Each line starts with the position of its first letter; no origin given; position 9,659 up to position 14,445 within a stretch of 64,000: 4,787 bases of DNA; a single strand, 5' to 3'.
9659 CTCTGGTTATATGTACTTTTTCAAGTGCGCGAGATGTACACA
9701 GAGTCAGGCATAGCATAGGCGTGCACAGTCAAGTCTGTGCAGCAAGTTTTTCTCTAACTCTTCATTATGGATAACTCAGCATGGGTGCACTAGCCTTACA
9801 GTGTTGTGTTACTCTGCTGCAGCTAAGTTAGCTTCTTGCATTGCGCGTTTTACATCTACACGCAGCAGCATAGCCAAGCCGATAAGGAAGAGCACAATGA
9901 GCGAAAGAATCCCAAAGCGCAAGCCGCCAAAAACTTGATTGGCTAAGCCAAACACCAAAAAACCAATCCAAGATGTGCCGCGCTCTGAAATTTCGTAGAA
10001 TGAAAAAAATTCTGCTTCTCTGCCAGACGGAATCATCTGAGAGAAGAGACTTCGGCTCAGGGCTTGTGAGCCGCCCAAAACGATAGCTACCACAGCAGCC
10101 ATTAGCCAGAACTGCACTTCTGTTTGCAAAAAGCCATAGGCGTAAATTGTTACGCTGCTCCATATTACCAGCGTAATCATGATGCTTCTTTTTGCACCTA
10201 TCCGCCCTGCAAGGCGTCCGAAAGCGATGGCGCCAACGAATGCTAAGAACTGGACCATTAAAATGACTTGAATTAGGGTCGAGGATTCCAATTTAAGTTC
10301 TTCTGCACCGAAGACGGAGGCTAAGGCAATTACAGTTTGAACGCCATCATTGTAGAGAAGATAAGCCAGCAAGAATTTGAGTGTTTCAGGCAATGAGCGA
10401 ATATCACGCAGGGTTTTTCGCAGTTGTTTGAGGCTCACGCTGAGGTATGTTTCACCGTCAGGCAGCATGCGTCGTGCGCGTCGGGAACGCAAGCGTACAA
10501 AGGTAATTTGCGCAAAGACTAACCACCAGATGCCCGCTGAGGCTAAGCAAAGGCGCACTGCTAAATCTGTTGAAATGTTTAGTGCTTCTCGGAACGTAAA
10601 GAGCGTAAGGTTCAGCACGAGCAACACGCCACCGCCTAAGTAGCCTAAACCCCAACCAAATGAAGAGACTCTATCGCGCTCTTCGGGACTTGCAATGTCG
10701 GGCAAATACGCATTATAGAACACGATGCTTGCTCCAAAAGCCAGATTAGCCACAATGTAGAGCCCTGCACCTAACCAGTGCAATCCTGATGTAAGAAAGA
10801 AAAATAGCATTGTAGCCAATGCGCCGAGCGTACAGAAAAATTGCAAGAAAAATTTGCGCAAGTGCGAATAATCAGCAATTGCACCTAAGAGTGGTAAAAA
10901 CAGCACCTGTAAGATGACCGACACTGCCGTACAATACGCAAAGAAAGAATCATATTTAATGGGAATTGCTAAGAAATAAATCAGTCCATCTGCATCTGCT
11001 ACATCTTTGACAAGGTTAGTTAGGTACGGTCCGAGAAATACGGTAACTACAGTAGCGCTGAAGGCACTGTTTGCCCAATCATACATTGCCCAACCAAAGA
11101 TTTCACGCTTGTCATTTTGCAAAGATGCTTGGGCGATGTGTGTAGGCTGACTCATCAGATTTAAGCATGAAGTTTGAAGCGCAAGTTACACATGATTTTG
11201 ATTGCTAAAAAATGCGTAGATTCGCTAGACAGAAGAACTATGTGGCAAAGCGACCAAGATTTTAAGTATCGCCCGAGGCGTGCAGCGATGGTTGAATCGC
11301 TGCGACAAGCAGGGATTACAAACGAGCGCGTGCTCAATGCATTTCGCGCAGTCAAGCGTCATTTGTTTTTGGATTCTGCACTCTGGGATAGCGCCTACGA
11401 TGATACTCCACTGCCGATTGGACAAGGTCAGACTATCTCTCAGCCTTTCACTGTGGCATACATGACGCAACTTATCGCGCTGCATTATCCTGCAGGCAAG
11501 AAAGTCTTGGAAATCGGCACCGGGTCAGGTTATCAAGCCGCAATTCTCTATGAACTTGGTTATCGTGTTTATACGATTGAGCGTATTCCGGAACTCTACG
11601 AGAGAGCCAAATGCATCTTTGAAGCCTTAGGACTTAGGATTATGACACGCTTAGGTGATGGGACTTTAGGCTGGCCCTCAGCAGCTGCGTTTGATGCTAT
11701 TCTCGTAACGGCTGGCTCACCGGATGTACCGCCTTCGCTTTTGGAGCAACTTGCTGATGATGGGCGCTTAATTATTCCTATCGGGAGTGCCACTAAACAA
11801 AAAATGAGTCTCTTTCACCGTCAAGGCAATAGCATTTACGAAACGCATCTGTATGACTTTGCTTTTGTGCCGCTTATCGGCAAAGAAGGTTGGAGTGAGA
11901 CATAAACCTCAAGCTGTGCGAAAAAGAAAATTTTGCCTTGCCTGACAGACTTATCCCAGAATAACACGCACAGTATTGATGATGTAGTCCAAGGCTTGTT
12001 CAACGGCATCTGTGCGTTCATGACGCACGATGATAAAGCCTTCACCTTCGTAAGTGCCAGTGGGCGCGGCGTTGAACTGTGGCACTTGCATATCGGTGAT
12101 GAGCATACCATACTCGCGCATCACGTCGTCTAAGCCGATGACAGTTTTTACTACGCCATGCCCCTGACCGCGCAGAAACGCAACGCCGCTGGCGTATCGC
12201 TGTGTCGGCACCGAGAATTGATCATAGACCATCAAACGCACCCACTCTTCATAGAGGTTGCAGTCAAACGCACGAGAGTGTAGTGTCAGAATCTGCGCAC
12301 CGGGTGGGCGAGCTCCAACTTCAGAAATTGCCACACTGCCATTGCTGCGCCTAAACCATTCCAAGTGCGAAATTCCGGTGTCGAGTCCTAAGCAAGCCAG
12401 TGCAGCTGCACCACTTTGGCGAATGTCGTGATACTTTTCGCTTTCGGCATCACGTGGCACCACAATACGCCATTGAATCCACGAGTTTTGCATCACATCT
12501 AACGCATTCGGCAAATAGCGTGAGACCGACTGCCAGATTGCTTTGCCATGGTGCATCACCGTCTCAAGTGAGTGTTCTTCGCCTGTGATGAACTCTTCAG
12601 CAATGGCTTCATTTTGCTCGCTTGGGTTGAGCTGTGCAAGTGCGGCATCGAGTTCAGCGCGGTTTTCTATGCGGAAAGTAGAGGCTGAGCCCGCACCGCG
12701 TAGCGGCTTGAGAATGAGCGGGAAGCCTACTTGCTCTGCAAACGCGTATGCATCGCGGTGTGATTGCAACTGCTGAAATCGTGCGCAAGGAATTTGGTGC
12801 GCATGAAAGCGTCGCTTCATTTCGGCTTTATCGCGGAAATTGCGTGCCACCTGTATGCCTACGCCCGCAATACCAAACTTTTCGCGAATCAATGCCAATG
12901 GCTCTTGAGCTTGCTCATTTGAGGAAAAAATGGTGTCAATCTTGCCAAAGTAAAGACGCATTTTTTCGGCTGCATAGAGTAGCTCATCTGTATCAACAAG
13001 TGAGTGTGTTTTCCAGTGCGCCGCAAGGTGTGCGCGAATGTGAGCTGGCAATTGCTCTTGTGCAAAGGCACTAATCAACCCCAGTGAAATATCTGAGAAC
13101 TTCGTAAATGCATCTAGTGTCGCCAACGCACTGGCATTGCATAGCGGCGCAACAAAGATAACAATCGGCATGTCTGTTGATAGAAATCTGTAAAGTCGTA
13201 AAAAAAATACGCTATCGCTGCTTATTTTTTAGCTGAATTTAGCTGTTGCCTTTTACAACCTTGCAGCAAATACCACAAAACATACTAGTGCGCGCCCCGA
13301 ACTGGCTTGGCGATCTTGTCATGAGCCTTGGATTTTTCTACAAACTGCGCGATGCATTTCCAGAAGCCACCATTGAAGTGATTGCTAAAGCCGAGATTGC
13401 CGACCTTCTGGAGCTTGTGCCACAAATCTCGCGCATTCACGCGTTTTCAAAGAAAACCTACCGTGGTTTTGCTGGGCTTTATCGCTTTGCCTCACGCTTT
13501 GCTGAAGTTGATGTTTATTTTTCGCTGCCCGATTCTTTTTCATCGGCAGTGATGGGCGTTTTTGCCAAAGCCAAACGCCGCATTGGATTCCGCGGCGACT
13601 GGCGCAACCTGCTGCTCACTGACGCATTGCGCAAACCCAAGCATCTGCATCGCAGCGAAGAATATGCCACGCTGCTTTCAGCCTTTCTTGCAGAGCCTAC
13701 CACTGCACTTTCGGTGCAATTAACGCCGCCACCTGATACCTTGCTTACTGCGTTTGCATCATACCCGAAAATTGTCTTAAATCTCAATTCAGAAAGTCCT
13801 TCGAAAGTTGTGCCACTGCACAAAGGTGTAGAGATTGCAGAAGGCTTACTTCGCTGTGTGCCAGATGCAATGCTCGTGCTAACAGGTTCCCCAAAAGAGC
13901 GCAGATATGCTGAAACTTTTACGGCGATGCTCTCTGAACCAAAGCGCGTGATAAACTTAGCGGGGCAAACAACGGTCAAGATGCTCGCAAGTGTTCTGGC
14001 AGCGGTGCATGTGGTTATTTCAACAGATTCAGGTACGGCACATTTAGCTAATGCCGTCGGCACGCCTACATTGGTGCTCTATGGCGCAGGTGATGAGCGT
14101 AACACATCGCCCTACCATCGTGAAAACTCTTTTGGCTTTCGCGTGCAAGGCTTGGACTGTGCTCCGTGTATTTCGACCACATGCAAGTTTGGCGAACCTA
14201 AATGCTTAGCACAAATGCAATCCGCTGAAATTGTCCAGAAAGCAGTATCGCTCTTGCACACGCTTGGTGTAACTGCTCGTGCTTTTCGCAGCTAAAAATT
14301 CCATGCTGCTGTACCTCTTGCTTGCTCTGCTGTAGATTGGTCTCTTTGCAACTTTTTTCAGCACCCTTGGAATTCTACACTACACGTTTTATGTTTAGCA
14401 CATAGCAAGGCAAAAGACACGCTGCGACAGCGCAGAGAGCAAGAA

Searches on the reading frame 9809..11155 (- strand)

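Call 66: search_protein_families(library=pfam, proteins=[window:9809-11155:-], max_evalue=0.00001)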
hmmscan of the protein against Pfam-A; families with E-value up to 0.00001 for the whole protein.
window:9809-11155:- (448 aa): 2 families
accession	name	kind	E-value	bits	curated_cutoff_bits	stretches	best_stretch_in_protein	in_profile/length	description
PF11700.14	ATG22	-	4.2e-110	369.2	24.1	1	15-442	2-481/482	Vacuole effluxer Atg22 like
PF07690.21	MFS_1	-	1.2e-11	44.5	33.4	1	264-436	4-176/347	Major Facilitator Superfamily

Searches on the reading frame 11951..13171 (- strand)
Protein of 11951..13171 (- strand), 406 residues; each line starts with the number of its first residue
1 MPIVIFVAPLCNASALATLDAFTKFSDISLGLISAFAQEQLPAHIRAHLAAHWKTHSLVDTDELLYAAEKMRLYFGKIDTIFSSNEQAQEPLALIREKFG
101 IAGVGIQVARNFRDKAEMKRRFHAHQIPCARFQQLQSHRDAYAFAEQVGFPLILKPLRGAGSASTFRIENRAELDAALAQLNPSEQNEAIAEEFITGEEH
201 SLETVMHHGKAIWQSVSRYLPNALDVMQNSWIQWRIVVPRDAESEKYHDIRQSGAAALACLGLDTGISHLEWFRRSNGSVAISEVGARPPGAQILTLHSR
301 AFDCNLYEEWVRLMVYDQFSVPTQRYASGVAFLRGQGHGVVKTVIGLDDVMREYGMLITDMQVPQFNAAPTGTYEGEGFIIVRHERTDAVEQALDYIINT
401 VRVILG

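Call 66: search_protein_families(library=pfam, proteins=[window:11951-13171:-], max_evalue=0.00001)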
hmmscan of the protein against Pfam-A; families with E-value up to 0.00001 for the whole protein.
window:11951-13171:- (406 aa): 4 families
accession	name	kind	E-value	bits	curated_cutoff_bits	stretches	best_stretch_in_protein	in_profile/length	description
PF13535.11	ATP-grasp_4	-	1.4e-09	38.2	27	1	149-291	2-154/160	ATP-grasp domain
PF02222.28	ATP-grasp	-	2.3e-09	37.6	27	1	122-297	3-171/179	ATP-grasp domain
PF02655.19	ATP-grasp_3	-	1.1e-07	32.5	23.2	1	114-218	3-92/160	ATP-grasp domain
PF07478.18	Dala_Dala_lig_C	-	1.2e-07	31.9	24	1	130-289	10-176/204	D-ala D-ala ligase C-terminus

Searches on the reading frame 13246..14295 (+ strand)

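Call 66: search_protein_families(library=pfam, proteins=[window:13246-14295:+], max_evalue=0.00001)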
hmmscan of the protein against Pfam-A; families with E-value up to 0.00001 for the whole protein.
window:13246-14295:+ (349 aa): 1 family
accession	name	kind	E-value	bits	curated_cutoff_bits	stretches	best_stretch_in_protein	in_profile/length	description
PF01075.23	Glyco_transf_9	-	5.4e-28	98.4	22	1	88-316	13-244/247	Glycosyltransferase family 9 (heptosyltransferase)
